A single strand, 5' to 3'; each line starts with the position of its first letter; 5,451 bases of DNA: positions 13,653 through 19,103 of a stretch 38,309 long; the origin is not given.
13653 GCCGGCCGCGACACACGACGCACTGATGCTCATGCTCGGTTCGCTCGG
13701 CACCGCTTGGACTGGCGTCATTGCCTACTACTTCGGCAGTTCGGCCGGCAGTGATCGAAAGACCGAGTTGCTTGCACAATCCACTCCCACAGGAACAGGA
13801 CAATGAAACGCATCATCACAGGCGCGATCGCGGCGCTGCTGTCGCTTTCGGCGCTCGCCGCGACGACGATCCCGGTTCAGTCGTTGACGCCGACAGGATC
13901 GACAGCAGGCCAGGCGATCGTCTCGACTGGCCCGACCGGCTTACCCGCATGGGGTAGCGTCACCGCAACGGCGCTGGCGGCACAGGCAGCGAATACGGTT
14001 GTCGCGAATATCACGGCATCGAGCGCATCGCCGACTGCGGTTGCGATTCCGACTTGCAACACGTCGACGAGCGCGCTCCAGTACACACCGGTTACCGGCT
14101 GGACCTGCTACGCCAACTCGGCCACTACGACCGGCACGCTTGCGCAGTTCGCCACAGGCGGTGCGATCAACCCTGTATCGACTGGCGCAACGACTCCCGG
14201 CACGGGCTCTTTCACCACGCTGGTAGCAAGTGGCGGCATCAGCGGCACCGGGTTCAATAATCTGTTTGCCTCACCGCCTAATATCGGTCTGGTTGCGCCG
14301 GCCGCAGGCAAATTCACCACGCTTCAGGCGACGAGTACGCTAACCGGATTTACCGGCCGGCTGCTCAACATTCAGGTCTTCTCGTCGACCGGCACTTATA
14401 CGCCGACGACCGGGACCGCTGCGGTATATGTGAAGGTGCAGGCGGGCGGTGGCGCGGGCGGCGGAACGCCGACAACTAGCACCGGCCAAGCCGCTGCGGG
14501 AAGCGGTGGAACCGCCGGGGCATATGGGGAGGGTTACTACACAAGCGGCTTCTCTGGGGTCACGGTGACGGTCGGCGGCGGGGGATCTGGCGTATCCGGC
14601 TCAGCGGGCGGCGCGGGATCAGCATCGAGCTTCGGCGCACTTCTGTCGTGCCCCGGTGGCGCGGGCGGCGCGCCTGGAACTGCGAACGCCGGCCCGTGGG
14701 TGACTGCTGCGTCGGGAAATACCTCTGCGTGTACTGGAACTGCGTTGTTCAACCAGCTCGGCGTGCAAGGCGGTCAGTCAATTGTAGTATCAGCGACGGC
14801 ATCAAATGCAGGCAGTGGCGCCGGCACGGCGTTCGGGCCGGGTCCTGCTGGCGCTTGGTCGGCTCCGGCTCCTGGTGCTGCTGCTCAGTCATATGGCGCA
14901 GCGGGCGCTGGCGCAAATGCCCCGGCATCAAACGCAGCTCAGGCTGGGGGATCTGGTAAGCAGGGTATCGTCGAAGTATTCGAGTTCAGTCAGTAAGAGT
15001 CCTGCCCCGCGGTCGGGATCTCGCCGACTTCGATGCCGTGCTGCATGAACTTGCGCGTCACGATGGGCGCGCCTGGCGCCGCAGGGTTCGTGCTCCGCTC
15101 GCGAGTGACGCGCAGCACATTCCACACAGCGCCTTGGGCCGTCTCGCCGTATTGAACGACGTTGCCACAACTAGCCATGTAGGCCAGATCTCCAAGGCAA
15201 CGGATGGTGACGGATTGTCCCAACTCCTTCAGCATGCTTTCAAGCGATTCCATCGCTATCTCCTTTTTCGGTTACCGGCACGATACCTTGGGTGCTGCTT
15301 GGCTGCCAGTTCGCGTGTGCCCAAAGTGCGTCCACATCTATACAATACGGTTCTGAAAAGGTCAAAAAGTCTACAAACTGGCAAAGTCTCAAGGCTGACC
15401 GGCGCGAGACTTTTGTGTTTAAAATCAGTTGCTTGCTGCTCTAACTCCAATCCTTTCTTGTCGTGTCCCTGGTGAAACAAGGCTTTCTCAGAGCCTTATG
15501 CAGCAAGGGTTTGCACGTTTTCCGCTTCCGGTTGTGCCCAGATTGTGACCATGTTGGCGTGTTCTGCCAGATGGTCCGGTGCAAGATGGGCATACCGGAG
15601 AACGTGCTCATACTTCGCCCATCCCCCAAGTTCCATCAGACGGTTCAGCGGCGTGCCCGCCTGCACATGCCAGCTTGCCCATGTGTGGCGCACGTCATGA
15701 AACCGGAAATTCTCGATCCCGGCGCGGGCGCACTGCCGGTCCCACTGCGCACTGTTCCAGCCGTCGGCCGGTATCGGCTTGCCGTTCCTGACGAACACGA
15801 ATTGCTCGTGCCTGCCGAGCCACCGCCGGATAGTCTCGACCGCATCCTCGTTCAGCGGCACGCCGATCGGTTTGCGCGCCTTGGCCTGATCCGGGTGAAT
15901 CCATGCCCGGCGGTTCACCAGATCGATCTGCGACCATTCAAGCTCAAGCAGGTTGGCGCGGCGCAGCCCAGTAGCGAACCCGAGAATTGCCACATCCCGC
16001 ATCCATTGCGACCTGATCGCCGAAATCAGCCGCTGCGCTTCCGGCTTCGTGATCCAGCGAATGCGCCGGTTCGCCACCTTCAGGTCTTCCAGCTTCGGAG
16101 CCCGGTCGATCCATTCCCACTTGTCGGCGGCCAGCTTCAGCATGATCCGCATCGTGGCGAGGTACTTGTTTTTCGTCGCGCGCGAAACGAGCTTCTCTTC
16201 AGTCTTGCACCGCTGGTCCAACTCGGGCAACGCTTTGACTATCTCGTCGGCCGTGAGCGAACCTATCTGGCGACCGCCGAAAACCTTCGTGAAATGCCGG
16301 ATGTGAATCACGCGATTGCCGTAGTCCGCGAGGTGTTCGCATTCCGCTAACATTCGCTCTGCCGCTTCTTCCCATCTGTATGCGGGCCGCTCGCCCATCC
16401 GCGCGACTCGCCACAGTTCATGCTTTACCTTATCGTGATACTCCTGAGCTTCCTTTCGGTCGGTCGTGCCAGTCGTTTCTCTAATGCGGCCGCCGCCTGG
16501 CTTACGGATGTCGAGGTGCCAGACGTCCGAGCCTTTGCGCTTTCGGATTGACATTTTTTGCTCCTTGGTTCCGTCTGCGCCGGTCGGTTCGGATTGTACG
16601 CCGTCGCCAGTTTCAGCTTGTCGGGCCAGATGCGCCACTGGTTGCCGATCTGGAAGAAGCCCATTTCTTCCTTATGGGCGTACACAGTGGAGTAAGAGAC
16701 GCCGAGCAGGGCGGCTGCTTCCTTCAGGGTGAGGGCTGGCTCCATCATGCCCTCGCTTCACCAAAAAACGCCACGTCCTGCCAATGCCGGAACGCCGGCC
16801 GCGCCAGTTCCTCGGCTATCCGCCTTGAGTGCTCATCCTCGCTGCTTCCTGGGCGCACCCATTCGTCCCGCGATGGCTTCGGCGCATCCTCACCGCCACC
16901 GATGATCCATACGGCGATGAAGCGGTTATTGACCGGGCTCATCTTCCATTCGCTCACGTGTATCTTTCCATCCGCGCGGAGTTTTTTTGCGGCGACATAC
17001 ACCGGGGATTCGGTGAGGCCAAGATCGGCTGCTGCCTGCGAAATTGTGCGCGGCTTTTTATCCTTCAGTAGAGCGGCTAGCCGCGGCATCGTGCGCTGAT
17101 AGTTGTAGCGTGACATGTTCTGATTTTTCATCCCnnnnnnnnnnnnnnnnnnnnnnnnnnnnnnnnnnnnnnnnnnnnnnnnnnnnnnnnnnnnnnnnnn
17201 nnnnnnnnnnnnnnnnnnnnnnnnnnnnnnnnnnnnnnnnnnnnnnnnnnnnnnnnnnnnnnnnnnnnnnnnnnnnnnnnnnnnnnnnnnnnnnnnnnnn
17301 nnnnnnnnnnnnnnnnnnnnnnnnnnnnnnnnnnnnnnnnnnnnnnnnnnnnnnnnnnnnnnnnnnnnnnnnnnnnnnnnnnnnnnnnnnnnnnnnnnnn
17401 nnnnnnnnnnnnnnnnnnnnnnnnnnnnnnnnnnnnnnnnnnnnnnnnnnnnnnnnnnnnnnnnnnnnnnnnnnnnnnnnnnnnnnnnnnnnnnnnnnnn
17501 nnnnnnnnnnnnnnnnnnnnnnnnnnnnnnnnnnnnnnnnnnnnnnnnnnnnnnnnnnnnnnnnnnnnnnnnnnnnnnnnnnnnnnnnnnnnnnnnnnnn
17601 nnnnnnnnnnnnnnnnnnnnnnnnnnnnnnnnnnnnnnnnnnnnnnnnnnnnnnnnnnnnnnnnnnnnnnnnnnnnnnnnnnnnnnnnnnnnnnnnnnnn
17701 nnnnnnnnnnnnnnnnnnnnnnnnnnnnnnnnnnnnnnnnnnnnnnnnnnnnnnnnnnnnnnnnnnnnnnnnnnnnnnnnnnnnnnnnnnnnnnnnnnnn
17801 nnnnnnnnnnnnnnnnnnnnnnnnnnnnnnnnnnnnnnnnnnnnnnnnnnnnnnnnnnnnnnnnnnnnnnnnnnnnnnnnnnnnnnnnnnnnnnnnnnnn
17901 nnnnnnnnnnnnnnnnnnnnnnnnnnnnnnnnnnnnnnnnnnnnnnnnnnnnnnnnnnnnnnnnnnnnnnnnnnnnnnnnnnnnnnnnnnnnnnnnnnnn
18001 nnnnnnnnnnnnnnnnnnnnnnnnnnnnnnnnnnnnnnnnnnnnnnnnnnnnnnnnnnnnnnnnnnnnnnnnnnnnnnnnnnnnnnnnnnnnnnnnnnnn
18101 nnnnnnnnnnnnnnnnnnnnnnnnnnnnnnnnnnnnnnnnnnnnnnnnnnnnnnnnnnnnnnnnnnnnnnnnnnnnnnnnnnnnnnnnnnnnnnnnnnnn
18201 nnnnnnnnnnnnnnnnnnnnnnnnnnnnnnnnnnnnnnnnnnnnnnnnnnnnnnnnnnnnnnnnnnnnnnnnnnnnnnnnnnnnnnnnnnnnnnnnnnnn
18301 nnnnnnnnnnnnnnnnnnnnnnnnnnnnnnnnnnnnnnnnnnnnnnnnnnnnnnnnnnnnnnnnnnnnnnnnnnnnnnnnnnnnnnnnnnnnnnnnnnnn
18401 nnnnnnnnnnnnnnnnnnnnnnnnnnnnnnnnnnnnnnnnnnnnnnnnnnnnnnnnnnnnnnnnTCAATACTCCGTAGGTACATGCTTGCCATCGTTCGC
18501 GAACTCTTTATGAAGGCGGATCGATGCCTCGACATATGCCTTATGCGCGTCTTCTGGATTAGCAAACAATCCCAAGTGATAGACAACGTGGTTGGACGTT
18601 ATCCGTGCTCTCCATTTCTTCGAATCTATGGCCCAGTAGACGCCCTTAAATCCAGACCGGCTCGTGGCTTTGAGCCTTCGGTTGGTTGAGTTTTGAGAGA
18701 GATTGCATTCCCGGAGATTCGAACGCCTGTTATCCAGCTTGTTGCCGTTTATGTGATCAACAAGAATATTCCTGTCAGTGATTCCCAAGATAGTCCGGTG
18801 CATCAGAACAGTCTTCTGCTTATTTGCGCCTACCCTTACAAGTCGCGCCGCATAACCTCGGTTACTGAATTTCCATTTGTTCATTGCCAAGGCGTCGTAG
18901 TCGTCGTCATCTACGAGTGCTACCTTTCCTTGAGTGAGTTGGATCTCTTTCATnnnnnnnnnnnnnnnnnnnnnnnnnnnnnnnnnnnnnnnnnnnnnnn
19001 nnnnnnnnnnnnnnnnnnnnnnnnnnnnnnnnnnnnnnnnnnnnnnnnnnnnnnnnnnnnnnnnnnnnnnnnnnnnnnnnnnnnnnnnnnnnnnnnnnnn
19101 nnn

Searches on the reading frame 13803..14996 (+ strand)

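Call 16: search_protein_families(library=phrogs, proteins=[window:13803-14996:+], max_evalue=0.001)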
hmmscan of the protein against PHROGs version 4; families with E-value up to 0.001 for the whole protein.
window:13803-14996:+ (397 aa): 3 families
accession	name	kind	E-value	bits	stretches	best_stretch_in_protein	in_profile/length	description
phrog_863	-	tail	8.7e-36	125.1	1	63-396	264-605/690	tail fiber assembly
phrog_6202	-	tail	2.4e-09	37.9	1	55-390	339-632/636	tail fiber protein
phrog_454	-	tail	5.9e-06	25.6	1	95-395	1083-1375/1376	tail fiber protein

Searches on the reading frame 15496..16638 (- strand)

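Call 16: search_protein_families(library=phrogs, proteins=[window:15496-16638:-], max_evalue=0.001)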
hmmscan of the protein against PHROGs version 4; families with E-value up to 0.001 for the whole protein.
window:15496-16638:- (380 aa): 7 families
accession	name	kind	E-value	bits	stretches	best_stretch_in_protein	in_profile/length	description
phrog_1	-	integration and excision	7.1e-64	218.1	1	28-367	105-450/611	integrase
phrog_216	-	integration and excision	1.2e-36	127.4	1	155-369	14-242/301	integrase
phrog_35951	-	unknown function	5.1e-23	82.4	1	298-365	8-75/97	-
phrog_10426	-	integration and excision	7.1e-21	75.9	1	37-147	7-117/193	integrase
phrog_37709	-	unknown function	3.2e-20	73.3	1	149-250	14-114/116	-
phrog_9176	-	unknown function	2.9e-15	57.8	1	37-147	7-116/139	-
phrog_7269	-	integration and excision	6.6e-05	23.8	1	311-360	28-77/89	integrase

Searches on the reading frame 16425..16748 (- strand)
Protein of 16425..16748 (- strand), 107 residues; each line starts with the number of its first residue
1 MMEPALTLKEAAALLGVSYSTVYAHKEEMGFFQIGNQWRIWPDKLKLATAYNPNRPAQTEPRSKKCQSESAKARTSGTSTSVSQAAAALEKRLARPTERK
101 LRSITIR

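Call 16: search_protein_families(library=phrogs, proteins=[window:16425-16748:-], max_evalue=0.001)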
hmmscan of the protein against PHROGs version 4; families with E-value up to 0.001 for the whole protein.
window:16425-16748:- (107 aa): 2 families
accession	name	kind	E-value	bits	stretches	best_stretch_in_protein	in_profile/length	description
phrog_2907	-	integration and excision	4.7e-14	53.8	1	1-106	2-116/117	excisionase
phrog_66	-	integration and excision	3.1e-07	31.4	1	1-95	89-190/412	excisionase and transcriptional regulator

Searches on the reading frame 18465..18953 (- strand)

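Call 17: search_protein_families(library=phrogs, proteins=[window:18465-18953:-], max_evalue=0.001)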
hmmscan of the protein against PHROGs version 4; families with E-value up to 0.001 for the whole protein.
window:18465-18953:- (162 aa): 15 families
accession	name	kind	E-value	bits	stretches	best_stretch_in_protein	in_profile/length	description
phrog_99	-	DNA, RNA and nucleotide metabolism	3.2e-42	146.6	1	39-158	150-270/383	HNH endonuclease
phrog_4578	-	DNA, RNA and nucleotide metabolism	4.9e-26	92.2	1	62-158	29-125/130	HNH endonuclease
phrog_374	-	DNA, RNA and nucleotide metabolism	3.5e-17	63.4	1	65-157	326-416/617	HNH endonuclease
phrog_3593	-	DNA, RNA and nucleotide metabolism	8.1e-16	59.3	1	63-148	111-197/210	HNH endonuclease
phrog_36769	-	unknown function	1.1e-13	52.3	1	10-142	203-342/367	-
phrog_953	-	DNA, RNA and nucleotide metabolism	1.5e-11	45.2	1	88-154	301-368/420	HNH endonuclease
phrog_33760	-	DNA, RNA and nucleotide metabolism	1.8e-08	35.3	1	103-156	2-55/58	HNH endonuclease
phrog_59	-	DNA, RNA and nucleotide metabolism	9.2e-08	32.8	1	30-99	172-242/423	HNH endonuclease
phrog_35306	-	unknown function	5.6e-07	30.8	1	95-147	24-76/90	-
phrog_13470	-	DNA, RNA and nucleotide metabolism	1.7e-06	29.2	1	61-139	52-134/152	HNH endonuclease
phrog_959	-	DNA, RNA and nucleotide metabolism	2e-05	25.4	1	30-99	38-113/138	HNH endonuclease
phrog_24751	-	DNA, RNA and nucleotide metabolism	3.7e-05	24.9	1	99-145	8-54/65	HNH endonuclease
phrog_10730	-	DNA, RNA and nucleotide metabolism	9.5e-05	23.2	1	60-114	109-163/234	HNH endonuclease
phrog_30377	-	DNA, RNA and nucleotide metabolism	0.00028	22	1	50-91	11-54/82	HNH endonuclease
phrog_7545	-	DNA, RNA and nucleotide metabolism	0.00045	21.4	1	27-81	61-122/160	HNH endonuclease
